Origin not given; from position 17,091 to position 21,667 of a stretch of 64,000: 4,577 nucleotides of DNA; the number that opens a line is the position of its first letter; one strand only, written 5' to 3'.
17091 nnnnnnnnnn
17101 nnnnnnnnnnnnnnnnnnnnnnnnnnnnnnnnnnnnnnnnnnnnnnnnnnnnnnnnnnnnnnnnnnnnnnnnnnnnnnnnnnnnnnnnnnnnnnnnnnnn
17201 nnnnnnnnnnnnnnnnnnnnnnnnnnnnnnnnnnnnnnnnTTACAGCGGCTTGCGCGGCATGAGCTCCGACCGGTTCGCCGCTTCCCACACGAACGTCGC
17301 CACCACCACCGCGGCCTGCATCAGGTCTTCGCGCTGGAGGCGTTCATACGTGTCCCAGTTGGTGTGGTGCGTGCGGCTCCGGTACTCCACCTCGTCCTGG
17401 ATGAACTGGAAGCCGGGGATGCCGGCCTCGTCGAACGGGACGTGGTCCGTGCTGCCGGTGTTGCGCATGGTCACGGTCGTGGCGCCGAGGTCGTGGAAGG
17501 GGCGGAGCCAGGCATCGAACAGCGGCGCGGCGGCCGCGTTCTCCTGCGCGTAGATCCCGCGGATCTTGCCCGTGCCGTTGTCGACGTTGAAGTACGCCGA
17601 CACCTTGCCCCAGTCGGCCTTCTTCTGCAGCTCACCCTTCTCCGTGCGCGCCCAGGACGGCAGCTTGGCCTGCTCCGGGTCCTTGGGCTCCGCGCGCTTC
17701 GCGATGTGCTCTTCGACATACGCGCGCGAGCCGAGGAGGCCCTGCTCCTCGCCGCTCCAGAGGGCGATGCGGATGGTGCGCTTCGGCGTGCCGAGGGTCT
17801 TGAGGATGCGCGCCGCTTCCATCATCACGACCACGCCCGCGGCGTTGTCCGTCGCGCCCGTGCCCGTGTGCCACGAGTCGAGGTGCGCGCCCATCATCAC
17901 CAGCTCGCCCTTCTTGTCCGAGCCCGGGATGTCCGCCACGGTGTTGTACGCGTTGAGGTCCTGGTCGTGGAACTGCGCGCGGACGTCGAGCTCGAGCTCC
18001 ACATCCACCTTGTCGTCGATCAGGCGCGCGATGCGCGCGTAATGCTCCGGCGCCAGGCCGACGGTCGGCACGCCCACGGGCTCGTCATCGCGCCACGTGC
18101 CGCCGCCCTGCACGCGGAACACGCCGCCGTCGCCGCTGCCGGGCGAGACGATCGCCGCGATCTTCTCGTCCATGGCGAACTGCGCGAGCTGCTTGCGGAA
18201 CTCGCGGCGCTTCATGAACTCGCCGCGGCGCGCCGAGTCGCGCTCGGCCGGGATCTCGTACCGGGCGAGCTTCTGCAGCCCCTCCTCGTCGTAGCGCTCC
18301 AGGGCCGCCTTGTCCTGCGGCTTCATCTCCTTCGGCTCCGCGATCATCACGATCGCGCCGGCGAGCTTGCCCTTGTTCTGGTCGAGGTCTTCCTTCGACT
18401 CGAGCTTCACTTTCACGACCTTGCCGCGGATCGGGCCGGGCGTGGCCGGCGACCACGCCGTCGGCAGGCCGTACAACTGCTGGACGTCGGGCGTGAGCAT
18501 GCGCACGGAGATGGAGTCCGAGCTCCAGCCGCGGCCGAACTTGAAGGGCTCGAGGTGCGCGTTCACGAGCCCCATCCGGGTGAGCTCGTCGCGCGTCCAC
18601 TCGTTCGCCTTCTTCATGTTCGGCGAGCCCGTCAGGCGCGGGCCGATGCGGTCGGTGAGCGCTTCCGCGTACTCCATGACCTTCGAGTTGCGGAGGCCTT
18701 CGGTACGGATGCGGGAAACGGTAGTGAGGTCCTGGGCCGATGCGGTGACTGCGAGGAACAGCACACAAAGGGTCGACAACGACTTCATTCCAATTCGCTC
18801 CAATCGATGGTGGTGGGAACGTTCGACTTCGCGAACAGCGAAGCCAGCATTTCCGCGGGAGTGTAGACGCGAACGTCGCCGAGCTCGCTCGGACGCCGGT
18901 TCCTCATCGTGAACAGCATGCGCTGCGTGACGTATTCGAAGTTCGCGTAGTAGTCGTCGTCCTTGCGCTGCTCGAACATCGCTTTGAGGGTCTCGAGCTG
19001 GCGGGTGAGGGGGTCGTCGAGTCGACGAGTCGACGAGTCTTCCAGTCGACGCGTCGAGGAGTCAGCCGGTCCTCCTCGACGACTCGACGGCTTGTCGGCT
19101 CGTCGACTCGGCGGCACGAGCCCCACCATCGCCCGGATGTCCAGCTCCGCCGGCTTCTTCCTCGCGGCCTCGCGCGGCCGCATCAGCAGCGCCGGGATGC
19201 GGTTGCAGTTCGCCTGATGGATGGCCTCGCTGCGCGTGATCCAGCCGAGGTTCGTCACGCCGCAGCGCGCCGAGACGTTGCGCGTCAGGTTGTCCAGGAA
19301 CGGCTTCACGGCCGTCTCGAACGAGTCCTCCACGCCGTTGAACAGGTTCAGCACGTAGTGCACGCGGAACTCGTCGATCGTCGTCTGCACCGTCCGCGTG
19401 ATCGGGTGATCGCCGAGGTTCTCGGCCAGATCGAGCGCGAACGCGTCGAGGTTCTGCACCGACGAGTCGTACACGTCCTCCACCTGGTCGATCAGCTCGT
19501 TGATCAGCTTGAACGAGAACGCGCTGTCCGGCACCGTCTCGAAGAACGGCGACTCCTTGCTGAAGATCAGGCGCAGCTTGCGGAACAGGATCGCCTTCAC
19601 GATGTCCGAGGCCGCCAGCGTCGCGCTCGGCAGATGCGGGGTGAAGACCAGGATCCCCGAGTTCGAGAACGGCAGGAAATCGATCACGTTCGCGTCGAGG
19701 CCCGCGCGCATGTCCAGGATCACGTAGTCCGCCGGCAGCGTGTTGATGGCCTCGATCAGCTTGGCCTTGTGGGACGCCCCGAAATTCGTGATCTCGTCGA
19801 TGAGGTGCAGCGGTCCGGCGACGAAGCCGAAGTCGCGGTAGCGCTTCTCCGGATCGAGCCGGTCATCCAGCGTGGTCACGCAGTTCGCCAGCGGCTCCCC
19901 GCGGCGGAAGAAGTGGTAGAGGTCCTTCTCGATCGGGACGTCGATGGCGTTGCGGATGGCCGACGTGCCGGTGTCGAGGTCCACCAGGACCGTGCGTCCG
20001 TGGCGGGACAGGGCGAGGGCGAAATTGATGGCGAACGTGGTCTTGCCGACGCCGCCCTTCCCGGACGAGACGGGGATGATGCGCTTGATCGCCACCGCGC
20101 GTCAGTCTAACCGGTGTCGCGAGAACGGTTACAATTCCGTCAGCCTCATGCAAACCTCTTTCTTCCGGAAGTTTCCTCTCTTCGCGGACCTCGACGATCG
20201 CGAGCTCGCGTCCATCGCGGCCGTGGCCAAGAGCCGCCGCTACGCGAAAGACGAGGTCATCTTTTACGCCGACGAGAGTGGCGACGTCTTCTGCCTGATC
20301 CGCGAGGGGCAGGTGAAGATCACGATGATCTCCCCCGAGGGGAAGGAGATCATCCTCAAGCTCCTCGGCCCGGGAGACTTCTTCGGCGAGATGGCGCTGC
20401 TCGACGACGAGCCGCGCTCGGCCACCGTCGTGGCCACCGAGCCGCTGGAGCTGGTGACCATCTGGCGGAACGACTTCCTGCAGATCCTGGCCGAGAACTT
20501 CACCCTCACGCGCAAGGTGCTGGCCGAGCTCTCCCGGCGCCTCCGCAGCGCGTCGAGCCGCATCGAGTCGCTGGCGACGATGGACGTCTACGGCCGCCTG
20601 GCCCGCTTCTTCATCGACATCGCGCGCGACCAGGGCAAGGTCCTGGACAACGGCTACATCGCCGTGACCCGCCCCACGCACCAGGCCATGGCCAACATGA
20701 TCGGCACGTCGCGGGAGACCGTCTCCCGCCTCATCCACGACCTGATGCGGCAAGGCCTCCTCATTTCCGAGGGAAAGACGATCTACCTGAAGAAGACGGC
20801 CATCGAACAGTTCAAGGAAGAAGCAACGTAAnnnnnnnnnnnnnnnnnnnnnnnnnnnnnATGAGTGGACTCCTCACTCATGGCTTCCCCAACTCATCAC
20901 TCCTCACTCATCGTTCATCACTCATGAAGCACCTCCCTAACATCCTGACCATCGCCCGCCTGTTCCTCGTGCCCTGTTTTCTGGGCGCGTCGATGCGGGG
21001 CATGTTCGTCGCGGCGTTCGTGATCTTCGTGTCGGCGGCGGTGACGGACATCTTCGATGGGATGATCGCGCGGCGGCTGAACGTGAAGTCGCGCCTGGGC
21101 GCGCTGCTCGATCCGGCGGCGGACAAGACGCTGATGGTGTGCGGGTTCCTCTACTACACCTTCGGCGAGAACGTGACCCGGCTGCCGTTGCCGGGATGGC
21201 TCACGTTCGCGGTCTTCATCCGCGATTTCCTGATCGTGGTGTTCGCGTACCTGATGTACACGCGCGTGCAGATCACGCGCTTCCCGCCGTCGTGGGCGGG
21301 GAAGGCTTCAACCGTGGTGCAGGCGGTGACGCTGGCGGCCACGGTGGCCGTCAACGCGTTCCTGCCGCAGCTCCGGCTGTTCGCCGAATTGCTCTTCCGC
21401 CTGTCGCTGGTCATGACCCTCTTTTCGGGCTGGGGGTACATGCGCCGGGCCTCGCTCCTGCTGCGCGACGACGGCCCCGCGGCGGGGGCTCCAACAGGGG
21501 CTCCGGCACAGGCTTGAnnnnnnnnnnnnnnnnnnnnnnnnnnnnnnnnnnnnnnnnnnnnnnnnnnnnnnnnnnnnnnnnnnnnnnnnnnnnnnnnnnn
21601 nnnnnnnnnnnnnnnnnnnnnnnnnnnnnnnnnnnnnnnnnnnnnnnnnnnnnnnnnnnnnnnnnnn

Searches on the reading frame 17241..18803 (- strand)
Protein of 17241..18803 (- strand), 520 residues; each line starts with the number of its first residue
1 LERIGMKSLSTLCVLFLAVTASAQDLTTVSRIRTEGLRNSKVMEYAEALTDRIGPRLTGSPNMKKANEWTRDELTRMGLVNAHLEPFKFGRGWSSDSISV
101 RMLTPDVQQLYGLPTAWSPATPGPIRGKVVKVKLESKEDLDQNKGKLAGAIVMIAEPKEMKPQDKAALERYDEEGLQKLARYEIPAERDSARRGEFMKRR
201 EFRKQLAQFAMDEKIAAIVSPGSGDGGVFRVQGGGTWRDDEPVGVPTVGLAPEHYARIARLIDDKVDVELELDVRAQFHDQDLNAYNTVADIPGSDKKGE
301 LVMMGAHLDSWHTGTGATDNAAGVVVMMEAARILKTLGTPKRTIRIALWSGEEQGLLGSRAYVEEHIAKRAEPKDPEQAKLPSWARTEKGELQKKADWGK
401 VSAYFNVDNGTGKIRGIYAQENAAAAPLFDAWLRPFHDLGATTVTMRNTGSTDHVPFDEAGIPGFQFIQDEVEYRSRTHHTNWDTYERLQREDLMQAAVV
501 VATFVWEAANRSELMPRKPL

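Call 47: search_protein_families(library=pfam, proteins=[window:17241-18803:-], max_evalue=0.00001)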
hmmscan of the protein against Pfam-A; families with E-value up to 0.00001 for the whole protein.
window:17241-18803:- (520 aa): 2 families
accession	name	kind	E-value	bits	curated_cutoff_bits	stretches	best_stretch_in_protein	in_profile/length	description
PF04389.22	Peptidase_M28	-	8.6e-37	127.2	21.3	1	287-504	1-192/193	Peptidase family M28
PF01546.33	Peptidase_M20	-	1.5e-08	35.2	24.6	1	314-374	30-101/206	Peptidase family M20/M25/M40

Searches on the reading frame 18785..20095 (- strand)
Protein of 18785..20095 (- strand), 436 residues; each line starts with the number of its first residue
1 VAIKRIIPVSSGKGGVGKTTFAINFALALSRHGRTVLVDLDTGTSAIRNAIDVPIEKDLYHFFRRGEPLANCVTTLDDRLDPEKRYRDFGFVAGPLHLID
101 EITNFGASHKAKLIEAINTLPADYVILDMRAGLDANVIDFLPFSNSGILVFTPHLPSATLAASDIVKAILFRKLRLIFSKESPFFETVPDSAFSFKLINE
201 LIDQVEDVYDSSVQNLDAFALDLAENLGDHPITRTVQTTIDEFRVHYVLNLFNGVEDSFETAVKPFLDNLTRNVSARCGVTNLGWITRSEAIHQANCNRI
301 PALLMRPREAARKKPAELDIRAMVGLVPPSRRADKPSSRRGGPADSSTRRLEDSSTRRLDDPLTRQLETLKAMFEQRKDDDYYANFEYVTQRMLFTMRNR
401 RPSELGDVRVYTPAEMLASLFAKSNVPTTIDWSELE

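Call 47: search_protein_families(library=pfam, proteins=[window:18785-20095:-], max_evalue=0.00001)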
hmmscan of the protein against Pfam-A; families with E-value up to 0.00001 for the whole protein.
window:18785-20095:- (436 aa): 3 families
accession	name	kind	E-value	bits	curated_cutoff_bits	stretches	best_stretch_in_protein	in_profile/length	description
PF10609.15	ParA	-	5.5e-10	39.5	27.1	1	3-42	2-42/246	NUBPL iron-transfer P-loop NTPase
PF13614.12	AAA_31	-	6.2e-10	39.7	27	1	5-152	2-148/177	AAA domain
PF01656.29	CbiA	-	1.4e-09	38.4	25.4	1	9-194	3-54/125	CobQ/CobB/MinD/ParA nucleotide binding domain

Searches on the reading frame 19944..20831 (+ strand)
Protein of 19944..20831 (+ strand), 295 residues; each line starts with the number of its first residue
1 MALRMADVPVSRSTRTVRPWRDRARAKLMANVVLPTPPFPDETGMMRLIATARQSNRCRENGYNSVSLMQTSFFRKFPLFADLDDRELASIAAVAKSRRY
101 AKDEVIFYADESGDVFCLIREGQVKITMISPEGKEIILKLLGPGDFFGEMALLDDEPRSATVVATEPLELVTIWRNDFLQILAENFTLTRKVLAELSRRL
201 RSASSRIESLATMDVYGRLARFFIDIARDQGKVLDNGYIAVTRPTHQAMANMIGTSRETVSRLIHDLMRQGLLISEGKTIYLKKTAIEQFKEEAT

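Call 47: search_protein_families(library=pfam, proteins=[window:19944-20831:+], max_evalue=0.00001)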
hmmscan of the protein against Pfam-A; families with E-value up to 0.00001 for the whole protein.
window:19944-20831:+ (295 aa): 3 families
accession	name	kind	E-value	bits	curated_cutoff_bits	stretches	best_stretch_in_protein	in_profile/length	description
PF00027.35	cNMP_binding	-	7.8e-27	93.5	27.5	1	98-185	2-89/89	Cyclic nucleotide-binding domain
PF13545.12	HTH_Crp_2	-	7e-14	52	27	1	217-283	1-62/70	Crp-like helix-turn-helix domain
PF00325.26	Crp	-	7.5e-08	32.4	21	1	245-273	4-32/32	Bacterial regulatory proteins, crp family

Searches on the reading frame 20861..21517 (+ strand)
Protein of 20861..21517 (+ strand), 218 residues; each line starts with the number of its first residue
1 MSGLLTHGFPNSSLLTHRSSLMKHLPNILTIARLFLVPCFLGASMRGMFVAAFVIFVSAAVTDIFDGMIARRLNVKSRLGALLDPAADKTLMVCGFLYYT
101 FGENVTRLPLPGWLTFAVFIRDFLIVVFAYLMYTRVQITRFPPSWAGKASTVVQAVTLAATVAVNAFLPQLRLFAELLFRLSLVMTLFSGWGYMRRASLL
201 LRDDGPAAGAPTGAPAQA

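Call 47: search_protein_families(library=pfam, proteins=[window:20861-21517:+], max_evalue=0.00001)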
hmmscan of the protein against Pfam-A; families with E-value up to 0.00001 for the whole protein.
window:20861-21517:+ (218 aa): 1 family
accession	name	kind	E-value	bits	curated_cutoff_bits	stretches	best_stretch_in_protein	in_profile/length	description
PF01066.26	CDP-OH_P_transf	-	1.9e-30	106.7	22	1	24-185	2-149/152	CDP-alcohol phosphatidyltransferase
